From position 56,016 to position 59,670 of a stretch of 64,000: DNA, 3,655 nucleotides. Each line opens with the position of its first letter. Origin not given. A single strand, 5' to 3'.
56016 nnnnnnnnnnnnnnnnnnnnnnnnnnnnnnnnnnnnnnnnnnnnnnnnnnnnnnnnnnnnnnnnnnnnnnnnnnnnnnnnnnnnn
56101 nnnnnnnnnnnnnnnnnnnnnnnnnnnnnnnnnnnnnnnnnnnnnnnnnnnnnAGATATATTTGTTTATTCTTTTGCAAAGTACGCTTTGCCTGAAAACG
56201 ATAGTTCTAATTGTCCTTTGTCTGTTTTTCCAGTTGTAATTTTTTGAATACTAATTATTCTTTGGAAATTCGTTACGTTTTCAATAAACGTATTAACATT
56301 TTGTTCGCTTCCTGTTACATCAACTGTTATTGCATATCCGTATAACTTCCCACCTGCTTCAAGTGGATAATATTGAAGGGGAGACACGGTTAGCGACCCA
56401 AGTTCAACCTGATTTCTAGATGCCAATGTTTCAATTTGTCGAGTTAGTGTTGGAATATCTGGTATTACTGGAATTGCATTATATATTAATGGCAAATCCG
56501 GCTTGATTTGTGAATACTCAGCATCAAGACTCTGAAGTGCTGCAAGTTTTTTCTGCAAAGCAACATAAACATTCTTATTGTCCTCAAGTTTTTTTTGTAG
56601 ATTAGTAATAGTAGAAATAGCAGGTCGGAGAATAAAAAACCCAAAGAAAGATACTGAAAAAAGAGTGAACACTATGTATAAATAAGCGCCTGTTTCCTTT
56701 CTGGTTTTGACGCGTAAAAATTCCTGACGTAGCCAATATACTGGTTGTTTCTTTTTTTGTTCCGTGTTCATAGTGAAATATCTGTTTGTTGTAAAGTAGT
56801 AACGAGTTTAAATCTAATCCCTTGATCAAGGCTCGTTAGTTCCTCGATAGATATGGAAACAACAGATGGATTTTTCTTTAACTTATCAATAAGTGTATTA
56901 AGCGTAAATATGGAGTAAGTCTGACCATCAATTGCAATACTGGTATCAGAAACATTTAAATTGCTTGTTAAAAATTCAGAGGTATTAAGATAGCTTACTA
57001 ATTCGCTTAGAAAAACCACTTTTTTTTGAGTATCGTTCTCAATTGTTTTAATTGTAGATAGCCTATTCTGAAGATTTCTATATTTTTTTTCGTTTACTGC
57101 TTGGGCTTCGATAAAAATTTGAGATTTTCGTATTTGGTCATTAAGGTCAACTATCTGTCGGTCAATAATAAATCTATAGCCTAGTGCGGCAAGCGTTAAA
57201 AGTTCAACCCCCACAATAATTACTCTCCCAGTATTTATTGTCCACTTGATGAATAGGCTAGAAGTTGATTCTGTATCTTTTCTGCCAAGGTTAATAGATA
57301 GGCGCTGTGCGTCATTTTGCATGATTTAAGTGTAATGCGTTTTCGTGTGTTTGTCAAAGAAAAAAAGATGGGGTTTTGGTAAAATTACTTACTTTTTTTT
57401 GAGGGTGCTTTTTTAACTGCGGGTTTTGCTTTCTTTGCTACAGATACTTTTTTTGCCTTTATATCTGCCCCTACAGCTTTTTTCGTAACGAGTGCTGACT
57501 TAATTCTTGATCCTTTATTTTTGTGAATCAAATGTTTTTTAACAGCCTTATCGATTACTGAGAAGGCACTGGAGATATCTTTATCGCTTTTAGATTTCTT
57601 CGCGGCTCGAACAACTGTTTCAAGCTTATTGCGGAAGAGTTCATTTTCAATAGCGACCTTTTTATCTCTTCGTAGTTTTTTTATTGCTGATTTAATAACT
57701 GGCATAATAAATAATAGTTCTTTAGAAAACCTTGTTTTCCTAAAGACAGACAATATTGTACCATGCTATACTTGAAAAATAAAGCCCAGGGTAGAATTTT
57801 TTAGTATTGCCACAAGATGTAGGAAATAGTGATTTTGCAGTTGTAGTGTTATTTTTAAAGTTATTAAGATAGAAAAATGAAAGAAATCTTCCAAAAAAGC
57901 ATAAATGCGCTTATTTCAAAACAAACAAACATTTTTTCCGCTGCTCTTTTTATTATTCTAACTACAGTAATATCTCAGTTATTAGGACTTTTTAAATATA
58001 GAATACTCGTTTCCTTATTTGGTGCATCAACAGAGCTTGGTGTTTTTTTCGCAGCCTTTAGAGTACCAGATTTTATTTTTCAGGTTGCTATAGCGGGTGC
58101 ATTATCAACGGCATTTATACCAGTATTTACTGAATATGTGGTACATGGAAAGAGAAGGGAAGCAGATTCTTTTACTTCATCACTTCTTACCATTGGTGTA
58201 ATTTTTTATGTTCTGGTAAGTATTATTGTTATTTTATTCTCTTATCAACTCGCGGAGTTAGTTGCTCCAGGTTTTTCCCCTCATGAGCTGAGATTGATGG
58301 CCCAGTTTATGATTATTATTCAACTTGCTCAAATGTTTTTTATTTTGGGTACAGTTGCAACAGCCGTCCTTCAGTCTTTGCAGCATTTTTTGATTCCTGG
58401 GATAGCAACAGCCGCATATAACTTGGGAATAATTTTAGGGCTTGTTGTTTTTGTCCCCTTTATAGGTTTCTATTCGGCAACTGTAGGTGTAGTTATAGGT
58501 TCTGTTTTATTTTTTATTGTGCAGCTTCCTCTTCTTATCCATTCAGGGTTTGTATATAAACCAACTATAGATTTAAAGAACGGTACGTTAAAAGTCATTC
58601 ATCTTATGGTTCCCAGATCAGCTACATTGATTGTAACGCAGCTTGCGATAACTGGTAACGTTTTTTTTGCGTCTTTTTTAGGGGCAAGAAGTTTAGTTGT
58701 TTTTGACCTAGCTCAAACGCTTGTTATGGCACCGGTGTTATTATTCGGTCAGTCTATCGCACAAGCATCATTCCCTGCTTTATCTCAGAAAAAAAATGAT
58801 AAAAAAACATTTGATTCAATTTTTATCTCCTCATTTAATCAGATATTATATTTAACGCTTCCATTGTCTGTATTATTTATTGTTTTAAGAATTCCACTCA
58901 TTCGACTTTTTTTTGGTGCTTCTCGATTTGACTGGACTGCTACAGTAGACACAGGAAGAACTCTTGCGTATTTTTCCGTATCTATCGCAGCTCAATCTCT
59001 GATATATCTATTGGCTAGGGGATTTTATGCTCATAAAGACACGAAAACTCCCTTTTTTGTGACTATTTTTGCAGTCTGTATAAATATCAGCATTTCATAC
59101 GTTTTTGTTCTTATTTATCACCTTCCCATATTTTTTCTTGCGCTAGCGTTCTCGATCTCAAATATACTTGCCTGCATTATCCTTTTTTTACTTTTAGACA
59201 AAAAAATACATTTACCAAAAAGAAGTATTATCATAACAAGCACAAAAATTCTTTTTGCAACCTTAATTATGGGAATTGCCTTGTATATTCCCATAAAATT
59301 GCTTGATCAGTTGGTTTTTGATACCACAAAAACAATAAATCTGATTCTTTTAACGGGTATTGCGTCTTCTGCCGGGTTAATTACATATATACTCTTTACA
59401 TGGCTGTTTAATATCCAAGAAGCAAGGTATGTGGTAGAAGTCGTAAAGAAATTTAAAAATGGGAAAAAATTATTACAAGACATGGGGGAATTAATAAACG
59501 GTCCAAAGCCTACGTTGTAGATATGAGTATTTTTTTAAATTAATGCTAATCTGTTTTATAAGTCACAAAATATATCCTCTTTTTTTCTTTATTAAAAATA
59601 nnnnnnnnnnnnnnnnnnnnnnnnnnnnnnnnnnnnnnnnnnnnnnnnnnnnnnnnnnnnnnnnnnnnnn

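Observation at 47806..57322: pilN/pilO-like genes co-oriented with a surface-protein glycosylation module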

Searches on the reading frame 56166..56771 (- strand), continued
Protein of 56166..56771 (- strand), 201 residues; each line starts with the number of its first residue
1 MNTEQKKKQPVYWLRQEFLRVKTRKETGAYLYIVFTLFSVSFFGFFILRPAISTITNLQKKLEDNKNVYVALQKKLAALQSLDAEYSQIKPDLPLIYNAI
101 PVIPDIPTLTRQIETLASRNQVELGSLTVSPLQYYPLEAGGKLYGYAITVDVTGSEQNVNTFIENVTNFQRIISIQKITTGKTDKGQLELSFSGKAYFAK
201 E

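Call 62: find_encoding_contigs(protein=P0187, flank=10000, max_places=1)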
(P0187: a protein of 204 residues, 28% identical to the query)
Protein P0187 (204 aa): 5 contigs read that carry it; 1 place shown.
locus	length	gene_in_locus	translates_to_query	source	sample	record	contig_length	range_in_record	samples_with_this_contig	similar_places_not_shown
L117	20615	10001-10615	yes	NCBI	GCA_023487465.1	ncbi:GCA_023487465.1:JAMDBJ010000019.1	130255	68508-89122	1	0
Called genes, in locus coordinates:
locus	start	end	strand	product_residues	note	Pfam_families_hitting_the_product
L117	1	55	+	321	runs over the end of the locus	PF02618:YceG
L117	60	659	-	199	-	PF00730:HhH-GPD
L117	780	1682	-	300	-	PF00226:DnaJ, PF01556:DnaJ_C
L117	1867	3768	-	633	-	PF00012:HSP70, PF06723:MreB_Mbl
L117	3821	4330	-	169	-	PF01025:GrpE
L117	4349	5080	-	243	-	PF01628:HrcA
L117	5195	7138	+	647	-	PF01229:Glyco_hydro_39, PF11790:Glyco_hydro_cc (weak)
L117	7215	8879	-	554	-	PF03023:MurJ, PF13440:Polysacc_synt_3, PF01554:MatE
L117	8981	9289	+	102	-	PF01649:Ribosomal_S20p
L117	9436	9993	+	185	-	PF05137:PilN (weak)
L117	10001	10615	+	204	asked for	PF04350:PilO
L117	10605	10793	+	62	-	-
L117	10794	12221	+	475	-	PF00041:fn3, PF19077:Big_13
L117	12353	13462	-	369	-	PF03816:LytR_cpsA_psr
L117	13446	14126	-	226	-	PF00121:TIM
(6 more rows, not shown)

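Call 70: search_solved_structures(query=A1, max_evalue=10)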
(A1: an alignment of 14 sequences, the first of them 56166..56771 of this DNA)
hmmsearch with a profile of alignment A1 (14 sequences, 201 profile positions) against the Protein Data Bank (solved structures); distinct sequences matched with E-value up to 10: 3.
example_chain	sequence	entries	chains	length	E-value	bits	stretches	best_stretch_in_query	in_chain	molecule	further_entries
3jc8_Oa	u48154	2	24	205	6.3e-07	32.2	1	56-189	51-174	PilO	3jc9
2rjz_A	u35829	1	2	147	0.0086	18.7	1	77-183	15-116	PilO protein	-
5uvr_A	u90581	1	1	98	0.24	14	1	127-197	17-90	PilO protein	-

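Call 84: find_encoding_contigs(protein=P0074, flank=10000, max_places=1)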
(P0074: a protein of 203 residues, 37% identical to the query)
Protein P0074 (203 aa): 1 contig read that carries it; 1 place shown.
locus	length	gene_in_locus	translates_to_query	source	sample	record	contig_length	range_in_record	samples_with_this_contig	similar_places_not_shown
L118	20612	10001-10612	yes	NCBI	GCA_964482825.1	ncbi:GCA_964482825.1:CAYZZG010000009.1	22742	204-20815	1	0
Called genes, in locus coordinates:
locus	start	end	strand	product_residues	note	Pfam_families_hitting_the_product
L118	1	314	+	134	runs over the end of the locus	-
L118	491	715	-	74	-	PF10049:DUF2283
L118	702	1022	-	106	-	-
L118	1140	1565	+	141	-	-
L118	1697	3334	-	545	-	PF00118:Cpn60_TCP1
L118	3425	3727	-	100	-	PF00166:Cpn10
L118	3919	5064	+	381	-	PF00963:Cohesin, PF18911:PKD_4 (weak), PF00801:PKD (weak)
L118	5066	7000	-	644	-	PF00009:GTP_EFTU, PF00071:Ras (faint), PF03144:GTP_EFTU_D2, PF14492:EFG_III (weak), PF00679:EFG_C, PF06421:LepA_C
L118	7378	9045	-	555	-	PF03023:MurJ, PF13440:Polysacc_synt_3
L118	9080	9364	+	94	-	PF01649:Ribosomal_S20p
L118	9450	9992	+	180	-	PF05137:PilN (weak)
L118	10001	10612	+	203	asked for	PF04350:PilO, PF10741:T2SSM_b (weak)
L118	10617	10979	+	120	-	-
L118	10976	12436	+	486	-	PF16656:Pur_ac_phosph_N (faint), PF13620:CarboxypepD_reg (faint), PF19077:Big_13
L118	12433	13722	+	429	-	PF00070:Pyr_redox (faint), PF01266:DAO (weak), PF01593:Amino_oxidase, PF07992:Pyr_redox_2 (faint), PF13450:NAD_binding_8, PF13454:NAD_binding_9 (faint)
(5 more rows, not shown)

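Call 85: predict_structure(alignment_id=A10)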
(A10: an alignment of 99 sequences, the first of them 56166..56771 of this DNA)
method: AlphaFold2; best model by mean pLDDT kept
length: 201 residues; sequences in the alignment: 99
mean_pLDDT: 85.0   pTM: 0.55
mean pLDDT of the five models: 85.0, 84.8, 84.6, 83.3, 80.3
residues with pLDDT >= 90: 121; 70-90: 46; 50-70: 24; < 50: 10
segments of 3 or more residues with pLDDT < 50: 1-10
pLDDT, mean of each block of 10 residues (from residue 1): 40 52 71 92 90 91 94 95 93 85 90 96 96 68 87 97 90 91 95 90 66
secondary structure, 60 per line:
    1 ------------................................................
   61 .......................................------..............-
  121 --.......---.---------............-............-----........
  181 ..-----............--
elements in order: H13-99 H106-119 E123-129 E143-154 H156-167 E173-182 E188-199

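Call 87: fold_search(model_id=the predicted structure, library=pdb)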
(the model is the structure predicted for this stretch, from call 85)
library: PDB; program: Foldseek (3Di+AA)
matches with E <= 10: 1334; with E <= 0.001: 3
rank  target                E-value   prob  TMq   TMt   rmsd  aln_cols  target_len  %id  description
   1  3jc8_Oa               2.1e-07  1.00  0.43  0.45  14.5       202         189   18  Architectural model of the type IVa pilus machine in a piliated state (released 2016-03-16)
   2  2rjz_B                2.4e-05  1.00  0.42  0.63   5.7       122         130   17  Crystal structure of the type 4 fimbrial biogenesis protein PilO from Pseudomonas aeruginosa (released 2007-11-06)
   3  2rjz_A                2.6e-05  1.00  0.44  0.64   5.7       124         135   16  Crystal structure of the type 4 fimbrial biogenesis protein PilO from Pseudomonas aeruginosa (released 2007-11-06)
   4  6kny_A                1.1e-03  1.00  0.34  0.39   4.3        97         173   13  Structure of Amuc_1100 without transmembrane region from Akkermansia muciniphila (released 2020-04-15)
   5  6lad_D                1.3e-03  1.00  0.33  0.34   5.2        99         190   12  Crystal structure of Amuc_1100 from Akkermansia muciniphila (released 2020-08-05)
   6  2y3u                  2.0e-03  0.99  0.25  0.10   5.6       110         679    7  Crystal structure of apo collagenase G from Clostridium histolyticum at 2.55 Angstrom resolution (released 2011-09-28)
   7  5uvr                  2.2e-03  1.00  0.34  0.66   3.6        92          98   17  The core region of PilO from the type IV pilus system of Pseudomonas aeruginosa (released 2018-02-21)
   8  6lad_C                2.2e-03  1.00  0.35  0.36   4.4        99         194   13  Crystal structure of Amuc_1100 from Akkermansia muciniphila (released 2020-08-05)
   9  6lad_A                2.8e-03  1.00  0.38  0.39   4.2        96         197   10  Crystal structure of Amuc_1100 from Akkermansia muciniphila (released 2020-08-05)
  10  6laf_A                4.8e-03  1.00  0.35  0.40   4.6       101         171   10  Crystal structure of the core domain of Amuc_1100 from Akkermansia muciniphila (released 2020-08-05)
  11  7zbv                  5.4e-03  0.99  0.27  0.15   5.3       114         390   11  Crystal structure of the peptidase domain of collagenase G from Clostridium histolyticum in complex with a diphosphonate (released 2022-11-09)
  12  2y6i_A                6.4e-03  0.99  0.28  0.10   5.3       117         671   11  Crystal Structure of Collagenase G from Clostridium histolyticum in complex with Isoamylphosphonyl-Gly-Pro-Ala at 3.25 (released 2011-09-28)
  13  6lad_E                7.2e-03  1.00  0.33  0.35   4.5        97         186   12  Crystal structure of Amuc_1100 from Akkermansia muciniphila (released 2020-08-05)
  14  6lad_B                8.1e-03  1.00  0.33  0.35   4.5        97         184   12  Crystal structure of Amuc_1100 from Akkermansia muciniphila (released 2020-08-05)
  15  6lad_F                9.1e-03  1.00  0.33  0.36   4.8        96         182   11  Crystal structure of Amuc_1100 from Akkermansia muciniphila (released 2020-08-05)
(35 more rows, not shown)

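Call 105: find_encoding_contigs(protein=P0160, flank=10000, max_places=1)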
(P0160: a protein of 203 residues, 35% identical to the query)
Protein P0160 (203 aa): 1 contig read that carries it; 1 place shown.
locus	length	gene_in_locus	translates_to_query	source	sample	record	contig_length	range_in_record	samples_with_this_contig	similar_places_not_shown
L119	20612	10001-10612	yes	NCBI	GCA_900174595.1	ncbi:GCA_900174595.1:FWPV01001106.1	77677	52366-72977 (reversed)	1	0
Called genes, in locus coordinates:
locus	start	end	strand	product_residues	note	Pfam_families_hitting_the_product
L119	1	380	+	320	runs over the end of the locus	PF02618:YceG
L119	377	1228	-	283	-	PF09992:NAGPA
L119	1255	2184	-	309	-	PF00226:DnaJ, PF01556:DnaJ_C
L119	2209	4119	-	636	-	PF00012:HSP70, PF06723:MreB_Mbl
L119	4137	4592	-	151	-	PF01025:GrpE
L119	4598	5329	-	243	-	PF01628:HrcA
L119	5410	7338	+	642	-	PF01229:Glyco_hydro_39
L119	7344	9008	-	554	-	PF01554:MatE (faint), PF03023:MurJ, PF13440:Polysacc_synt_3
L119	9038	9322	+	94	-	PF01649:Ribosomal_S20p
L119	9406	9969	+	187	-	PF05137:PilN (weak)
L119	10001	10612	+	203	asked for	PF04350:PilO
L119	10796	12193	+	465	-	PF00041:fn3 (weak), PF19077:Big_13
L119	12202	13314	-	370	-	PF03816:LytR_cpsA_psr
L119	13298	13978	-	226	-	PF00121:TIM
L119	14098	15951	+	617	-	PF00580:UvrD-helicase, PF13245:AAA_19, PF01443:Viral_helicase1 (faint), PF13361:UvrD_C, PF13538:UvrD_C_2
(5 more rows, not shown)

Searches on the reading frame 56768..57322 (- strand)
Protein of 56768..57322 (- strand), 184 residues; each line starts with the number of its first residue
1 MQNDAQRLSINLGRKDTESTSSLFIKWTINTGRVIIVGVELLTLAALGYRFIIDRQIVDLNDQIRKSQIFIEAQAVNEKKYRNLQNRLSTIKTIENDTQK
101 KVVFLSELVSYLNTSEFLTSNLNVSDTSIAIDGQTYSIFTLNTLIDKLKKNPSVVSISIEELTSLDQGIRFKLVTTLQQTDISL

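Call 4: search_protein_families(library=pfam, proteins=[window:56768-57322:-], max_evalue=0.1)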
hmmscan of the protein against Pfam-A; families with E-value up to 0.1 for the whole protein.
window:56768-57322:- (184 aa): 4 families
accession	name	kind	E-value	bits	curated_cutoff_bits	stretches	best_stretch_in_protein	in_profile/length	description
PF05137.18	PilN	-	0.00042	20.7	22.8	1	106-176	4-77/78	Fimbrial assembly protein (PilN)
PF18595.6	Nuf2_DHR10-like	-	0.0047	17.4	28.4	1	75-114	12-51/117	Nuf2, DHR10-like domain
PF07167.19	PhaC_N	-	0.011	15.8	23.7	1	79-162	25-108/173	Poly-beta-hydroxybutyrate polymerase (PhaC) N-terminus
PF15417.11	DUF4624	-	0.029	14.8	25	1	77-131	3-55/132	Domain of unknown function (DUF4624)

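Call 5: search_protein_families(library=ncbifam, proteins=[window:56768-57322:-], max_evalue=0.1)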
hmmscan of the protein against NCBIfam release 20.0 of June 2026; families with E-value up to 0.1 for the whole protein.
window:56768-57322:- (184 aa): 1 family
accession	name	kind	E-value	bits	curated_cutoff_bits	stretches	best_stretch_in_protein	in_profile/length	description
TIGR01838.1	PHA_synth_I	subfamily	0.012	14.1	622.65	1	82-166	71-155/532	class I poly(R)-hydroxyalkanoic acid synthase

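Call 69: search_solved_structures(query=A9, max_evalue=10, show_alignments=2)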
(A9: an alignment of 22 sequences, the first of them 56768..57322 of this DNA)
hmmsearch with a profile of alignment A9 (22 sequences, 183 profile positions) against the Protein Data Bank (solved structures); distinct sequences matched with E-value up to 10: 3.
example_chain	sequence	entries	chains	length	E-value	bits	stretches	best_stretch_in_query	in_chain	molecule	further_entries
3jc8_Na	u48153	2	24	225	5.4e-05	26.5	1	63-147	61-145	PilN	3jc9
3g74_A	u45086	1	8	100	0.014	18.6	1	62-125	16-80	Protein of unknown function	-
7w59_X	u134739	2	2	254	0.53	13.5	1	53-110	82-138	PSME3-interacting protein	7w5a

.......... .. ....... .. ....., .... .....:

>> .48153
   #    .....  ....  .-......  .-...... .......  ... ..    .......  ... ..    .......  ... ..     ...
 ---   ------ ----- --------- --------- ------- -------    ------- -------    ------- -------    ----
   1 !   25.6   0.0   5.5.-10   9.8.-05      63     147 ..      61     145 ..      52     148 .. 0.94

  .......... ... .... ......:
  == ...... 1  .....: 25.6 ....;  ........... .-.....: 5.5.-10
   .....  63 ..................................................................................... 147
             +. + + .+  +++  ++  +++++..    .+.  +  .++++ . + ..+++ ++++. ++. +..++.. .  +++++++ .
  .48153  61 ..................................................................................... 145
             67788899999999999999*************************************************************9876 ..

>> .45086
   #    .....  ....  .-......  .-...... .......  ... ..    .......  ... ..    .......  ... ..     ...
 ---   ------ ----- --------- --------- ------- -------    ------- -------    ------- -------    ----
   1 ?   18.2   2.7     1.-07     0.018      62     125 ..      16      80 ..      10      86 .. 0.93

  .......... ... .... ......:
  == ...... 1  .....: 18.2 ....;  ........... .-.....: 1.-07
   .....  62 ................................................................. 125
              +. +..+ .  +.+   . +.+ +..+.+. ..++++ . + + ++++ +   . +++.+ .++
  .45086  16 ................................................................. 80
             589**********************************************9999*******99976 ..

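Call 101: search_protein_families(library=pfam, alignment_id=A9, max_evalue=0.01)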
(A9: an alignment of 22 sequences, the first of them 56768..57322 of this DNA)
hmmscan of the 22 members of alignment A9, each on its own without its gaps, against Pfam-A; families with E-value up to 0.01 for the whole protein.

A. member 1, window:56768-57322:- (184 aa): 2 families
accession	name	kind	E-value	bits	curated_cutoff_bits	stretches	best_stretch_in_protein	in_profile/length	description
PF05137.18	PilN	-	0.00042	20.7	22.8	1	106-176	4-77/78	Fimbrial assembly protein (PilN)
PF18595.6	Nuf2_DHR10-like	-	0.0047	17.4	28.4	1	75-114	12-51/117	Nuf2, DHR10-like domain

B. families by the number of members that match (of 22 scanned): 7 families
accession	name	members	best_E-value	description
PF05137.18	PilN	20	6.8e-12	Fimbrial assembly protein (PilN)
PF18595.6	Nuf2_DHR10-like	3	0.0047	Nuf2, DHR10-like domain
PF13093.11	FTA4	2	5.6e-05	Kinetochore complex Fta4 of Sim4 subunit, or CENP-50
PF07544.18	Med9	2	0.0048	RNA polymerase II transcription mediator complex subunit 9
PF23989.1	PilB3_C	1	0.00027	PilB3-like, C-terminal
PF18937.5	DUF5685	1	0.0028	Family of unknown function (DUF5685)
PF19923.4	DUF6386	1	0.0085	Family of unknown function (DUF6386)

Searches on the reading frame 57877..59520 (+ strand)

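Call 4: search_protein_families(library=pfam, proteins=[window:57877-59520:+], max_evalue=0.1)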
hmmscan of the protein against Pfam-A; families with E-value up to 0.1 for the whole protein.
window:57877-59520:+ (547 aa): 4 families
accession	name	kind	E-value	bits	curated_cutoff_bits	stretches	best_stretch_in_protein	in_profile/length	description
PF03023.19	MurJ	-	4.8e-70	236.9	27.4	1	45-476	2-436/451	Lipid II flippase MurJ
PF13440.11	Polysacc_synt_3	-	1.2e-09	38.3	23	1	99-349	46-287/293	Polysaccharide biosynthesis protein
PF01554.23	MatE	-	1.4e-06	28.5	24.9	2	255-409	11-161/161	MatE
PF01943.22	Polysacc_synt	-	0.0036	17.2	28.2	1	98-304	71-272/274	Polysaccharide biosynthesis protein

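Call 5: search_protein_families(library=ncbifam, proteins=[window:57877-59520:+], max_evalue=0.1)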
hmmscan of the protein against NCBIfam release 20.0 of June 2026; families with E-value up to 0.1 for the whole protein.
window:57877-59520:+ (547 aa): 4 families
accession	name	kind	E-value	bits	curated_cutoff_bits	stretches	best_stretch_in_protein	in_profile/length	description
TIGR01695.1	murJ_mviN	equivalog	6e-76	256.2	235.55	1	20-519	3-504/506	murein biosynthesis integral membrane protein MurJ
TIGR00797.1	matE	subfamily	1.8e-12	46.9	147.4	1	250-470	5-224/396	MATE family efflux transporter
NF007773.0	PRK10459.1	equivalog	2.4e-07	30.1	273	1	261-532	231-485/492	MOP flippase family protein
NF047674.1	TeichurnBiosyTuaB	equivalog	0.0035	16.4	580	1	93-505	71-463/469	teichuronic acid biosynthesis protein TuaB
